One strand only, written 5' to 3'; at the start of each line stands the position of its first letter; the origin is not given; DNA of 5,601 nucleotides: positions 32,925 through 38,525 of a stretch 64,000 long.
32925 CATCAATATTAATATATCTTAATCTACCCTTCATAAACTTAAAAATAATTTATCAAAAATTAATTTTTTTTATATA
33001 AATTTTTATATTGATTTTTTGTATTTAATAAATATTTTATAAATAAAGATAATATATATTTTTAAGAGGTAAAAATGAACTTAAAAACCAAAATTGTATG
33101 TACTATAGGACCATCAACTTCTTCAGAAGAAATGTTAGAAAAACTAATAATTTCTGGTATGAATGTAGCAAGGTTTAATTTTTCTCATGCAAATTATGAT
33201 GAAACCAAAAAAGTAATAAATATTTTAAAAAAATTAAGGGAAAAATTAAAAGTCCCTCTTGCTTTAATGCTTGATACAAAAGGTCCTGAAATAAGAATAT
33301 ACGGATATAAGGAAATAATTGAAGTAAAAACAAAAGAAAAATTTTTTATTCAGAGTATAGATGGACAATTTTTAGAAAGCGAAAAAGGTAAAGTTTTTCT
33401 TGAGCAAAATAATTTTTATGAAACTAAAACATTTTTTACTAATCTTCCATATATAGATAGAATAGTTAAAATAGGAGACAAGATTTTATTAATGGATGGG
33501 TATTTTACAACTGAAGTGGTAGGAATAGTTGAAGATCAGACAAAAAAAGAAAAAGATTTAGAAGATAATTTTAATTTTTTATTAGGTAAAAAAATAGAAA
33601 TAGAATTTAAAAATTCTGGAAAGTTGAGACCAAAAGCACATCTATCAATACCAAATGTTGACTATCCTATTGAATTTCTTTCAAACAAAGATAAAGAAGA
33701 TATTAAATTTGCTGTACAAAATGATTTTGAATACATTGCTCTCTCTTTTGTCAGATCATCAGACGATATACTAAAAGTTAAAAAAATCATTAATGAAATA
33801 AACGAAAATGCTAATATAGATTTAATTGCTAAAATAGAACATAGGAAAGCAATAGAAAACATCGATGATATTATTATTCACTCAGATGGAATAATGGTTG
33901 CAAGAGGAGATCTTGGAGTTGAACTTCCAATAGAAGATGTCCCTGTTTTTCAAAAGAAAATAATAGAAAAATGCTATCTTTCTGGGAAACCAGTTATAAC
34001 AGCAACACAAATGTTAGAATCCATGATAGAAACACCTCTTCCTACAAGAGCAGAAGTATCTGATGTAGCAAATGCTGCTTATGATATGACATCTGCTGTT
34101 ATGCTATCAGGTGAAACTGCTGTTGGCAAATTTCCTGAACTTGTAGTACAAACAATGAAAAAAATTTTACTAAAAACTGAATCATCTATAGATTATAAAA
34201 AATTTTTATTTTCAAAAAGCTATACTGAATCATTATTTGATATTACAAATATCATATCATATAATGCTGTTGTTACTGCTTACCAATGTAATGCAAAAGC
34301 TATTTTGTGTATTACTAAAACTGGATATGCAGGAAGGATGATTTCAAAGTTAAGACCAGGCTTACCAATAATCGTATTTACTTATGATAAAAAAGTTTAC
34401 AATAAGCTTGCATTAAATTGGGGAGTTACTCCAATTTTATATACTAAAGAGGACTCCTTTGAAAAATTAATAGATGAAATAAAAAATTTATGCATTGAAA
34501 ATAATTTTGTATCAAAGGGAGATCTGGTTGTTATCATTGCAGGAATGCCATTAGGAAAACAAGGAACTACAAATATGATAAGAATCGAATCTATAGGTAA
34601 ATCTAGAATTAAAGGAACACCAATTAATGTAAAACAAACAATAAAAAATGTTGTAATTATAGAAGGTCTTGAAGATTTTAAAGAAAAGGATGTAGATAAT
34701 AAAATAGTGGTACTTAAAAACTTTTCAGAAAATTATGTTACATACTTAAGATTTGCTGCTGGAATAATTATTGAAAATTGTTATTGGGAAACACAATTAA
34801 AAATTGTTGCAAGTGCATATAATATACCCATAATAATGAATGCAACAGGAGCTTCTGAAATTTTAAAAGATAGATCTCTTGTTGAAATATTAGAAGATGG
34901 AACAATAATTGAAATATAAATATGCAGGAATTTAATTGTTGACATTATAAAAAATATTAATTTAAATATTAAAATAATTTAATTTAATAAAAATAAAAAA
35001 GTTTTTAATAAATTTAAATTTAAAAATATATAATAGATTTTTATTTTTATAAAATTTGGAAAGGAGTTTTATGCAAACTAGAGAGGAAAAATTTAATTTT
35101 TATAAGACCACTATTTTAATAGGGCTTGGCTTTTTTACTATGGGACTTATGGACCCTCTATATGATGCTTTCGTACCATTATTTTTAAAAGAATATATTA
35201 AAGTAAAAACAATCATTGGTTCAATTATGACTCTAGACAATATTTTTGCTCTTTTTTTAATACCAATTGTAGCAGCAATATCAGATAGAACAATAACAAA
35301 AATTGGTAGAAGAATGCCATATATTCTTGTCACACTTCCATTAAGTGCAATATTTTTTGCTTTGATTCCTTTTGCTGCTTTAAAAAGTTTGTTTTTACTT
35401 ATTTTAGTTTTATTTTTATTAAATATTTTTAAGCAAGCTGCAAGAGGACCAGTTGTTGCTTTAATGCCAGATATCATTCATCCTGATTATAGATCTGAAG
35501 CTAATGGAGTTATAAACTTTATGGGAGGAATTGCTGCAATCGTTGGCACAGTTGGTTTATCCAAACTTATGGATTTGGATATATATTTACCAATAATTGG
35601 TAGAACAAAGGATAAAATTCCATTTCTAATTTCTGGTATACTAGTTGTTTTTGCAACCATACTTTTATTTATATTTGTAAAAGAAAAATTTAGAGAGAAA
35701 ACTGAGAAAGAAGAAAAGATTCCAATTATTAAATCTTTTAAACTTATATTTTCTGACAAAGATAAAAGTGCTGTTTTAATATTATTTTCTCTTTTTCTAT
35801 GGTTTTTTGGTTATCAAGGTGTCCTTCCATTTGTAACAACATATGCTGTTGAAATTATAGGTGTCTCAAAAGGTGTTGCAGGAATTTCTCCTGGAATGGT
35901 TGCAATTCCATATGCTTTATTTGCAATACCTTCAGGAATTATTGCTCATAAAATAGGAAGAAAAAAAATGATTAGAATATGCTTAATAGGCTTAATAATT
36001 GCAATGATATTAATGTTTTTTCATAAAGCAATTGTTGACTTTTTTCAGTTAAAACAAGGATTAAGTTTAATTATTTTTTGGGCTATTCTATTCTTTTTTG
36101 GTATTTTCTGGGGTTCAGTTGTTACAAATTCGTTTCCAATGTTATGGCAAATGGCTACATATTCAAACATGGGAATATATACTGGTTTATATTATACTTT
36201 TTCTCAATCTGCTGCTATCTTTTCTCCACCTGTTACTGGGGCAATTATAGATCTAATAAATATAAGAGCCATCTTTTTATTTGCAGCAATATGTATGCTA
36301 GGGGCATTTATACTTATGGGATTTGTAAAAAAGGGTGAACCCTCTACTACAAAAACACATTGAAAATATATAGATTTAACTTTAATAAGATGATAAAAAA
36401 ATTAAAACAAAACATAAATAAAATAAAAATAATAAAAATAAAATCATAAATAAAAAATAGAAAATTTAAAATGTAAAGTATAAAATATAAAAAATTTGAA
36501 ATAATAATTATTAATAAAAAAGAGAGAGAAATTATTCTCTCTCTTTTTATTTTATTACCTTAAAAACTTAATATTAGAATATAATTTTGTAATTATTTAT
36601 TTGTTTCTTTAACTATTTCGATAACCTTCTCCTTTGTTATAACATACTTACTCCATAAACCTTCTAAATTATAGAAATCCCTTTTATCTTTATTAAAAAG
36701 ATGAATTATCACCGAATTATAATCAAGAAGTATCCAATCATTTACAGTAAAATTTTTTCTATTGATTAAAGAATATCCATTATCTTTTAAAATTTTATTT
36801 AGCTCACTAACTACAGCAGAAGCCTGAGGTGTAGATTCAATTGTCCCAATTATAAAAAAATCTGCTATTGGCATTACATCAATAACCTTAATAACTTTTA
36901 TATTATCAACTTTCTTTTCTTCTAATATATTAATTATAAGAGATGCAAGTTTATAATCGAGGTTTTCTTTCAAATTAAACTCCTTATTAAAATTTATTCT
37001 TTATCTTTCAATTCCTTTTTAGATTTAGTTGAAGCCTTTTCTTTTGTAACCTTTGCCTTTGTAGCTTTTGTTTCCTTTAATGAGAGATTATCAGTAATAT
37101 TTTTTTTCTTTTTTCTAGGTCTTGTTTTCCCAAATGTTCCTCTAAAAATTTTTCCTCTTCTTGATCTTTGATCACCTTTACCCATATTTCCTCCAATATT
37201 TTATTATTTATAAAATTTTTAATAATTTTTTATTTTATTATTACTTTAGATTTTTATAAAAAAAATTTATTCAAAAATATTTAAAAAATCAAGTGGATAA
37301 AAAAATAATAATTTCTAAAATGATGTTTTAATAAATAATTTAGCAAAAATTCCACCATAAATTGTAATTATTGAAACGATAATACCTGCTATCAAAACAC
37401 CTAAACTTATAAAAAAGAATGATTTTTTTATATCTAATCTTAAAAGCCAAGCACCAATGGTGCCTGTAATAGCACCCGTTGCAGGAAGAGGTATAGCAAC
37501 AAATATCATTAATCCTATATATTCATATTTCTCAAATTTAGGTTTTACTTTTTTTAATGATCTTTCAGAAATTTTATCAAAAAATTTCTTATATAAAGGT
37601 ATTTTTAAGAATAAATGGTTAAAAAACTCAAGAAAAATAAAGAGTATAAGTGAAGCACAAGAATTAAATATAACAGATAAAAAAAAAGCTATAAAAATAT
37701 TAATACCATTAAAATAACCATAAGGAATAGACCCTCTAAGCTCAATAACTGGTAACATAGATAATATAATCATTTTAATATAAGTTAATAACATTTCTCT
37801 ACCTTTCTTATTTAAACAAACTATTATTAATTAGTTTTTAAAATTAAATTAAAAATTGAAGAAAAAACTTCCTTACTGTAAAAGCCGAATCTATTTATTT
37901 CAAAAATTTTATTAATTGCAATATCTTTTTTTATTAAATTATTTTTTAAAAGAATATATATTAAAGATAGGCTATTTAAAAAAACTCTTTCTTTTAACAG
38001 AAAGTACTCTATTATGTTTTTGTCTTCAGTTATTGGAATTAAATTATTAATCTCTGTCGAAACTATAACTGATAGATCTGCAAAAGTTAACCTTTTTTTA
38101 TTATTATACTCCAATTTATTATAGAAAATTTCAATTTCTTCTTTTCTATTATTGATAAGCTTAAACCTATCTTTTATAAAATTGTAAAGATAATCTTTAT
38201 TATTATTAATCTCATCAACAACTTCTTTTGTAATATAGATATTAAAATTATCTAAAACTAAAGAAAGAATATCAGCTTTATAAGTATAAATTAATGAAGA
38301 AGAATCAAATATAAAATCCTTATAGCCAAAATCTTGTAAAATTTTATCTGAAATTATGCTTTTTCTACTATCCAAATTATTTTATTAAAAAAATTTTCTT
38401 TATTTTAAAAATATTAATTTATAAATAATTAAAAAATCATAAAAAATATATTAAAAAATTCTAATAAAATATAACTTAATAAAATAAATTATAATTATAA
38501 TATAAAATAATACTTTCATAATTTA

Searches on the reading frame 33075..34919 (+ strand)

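Call 20: search_protein_families(library=pfam, proteins=[window:33075-34919:+], max_evalue=0.001)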
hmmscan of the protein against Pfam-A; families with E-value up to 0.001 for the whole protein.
window:33075-34919:+ (614 aa): 4 families
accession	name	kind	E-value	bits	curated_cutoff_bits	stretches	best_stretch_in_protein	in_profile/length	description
PF00224.27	PK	-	3.9e-99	332.3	30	1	4-356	3-326/328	Pyruvate kinase, barrel domain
PF02887.21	PK_C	-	4.5e-36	123.8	28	1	394-504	3-113/114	Pyruvate kinase, alpha/beta domain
PF03328.21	HpcH_HpaI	-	2e-06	27.7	25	1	207-276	75-147/221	HpcH/HpaI aldolase/citrate lyase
PF00391.29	PEP-utilizers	-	1.5e-05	24.9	23.1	1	541-603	3-65/72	PEP-utilising enzyme, mobile domain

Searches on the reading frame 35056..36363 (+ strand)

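Call 20: search_protein_families(library=pfam, proteins=[window:35056-36363:+], max_evalue=0.001)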
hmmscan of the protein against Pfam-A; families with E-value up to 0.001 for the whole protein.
window:35056-36363:+ (435 aa): 2 families
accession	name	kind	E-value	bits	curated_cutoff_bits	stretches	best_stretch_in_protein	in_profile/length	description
PF07690.21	MFS_1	-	6.7e-49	167.1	33.4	2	23-391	2-347/347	Major Facilitator Superfamily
PF13347.12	MFS_2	-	4.5e-20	72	27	1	22-403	2-386/427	MFS/sugar transport protein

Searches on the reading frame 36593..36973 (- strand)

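Call 20: search_protein_families(library=pfam, proteins=[window:36593-36973:-], max_evalue=0.001)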
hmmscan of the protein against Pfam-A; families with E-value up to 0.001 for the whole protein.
window:36593-36973:- (126 aa): 1 family
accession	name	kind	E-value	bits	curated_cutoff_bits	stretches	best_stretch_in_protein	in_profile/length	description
PF02410.21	RsfS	-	5.5e-26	91.1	21.6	1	13-107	3-98/98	Ribosomal silencing factor during starvation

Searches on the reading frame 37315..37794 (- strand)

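Call 20: search_protein_families(library=pfam, proteins=[window:37315-37794:-], max_evalue=0.001)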
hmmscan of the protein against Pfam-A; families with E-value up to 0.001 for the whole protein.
window:37315-37794:- (159 aa): 2 families
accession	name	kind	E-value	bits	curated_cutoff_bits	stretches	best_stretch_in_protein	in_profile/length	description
PF06695.16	Sm_multidrug_ex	-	4.6e-36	124.5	30.7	1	18-139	1-121/121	Putative small multi-drug export protein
PF09335.16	VTT_dom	-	4.1e-05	24.5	33.9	1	32-140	15-117/123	VTT domain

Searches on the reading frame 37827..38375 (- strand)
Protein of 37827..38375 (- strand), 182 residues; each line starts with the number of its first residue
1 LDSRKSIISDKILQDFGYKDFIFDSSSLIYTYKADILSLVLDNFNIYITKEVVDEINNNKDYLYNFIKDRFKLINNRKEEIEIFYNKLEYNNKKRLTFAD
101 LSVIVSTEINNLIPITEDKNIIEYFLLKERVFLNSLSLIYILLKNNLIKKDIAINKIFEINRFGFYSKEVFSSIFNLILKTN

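Call 20: search_protein_families(library=pfam, proteins=[window:37827-38375:-], max_evalue=0.001)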
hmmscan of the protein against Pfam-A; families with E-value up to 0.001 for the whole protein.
window:37827-38375:- (182 aa): 0 families

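Call 64: search_protein_families(library=pfam, proteins=[window:37827-38375:-], max_evalue=0.5)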
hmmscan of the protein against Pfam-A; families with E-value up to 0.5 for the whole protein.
window:37827-38375:- (182 aa): 2 families
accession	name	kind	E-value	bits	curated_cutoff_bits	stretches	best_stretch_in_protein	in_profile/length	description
PF14367.12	DUF4411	-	0.004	17.4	23.5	1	38-117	29-121/159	Domain of unknown function (DUF4411)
PF17146.10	PIN_6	-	0.095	13.6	27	1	22-104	2-81/87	PIN domain of ribonuclease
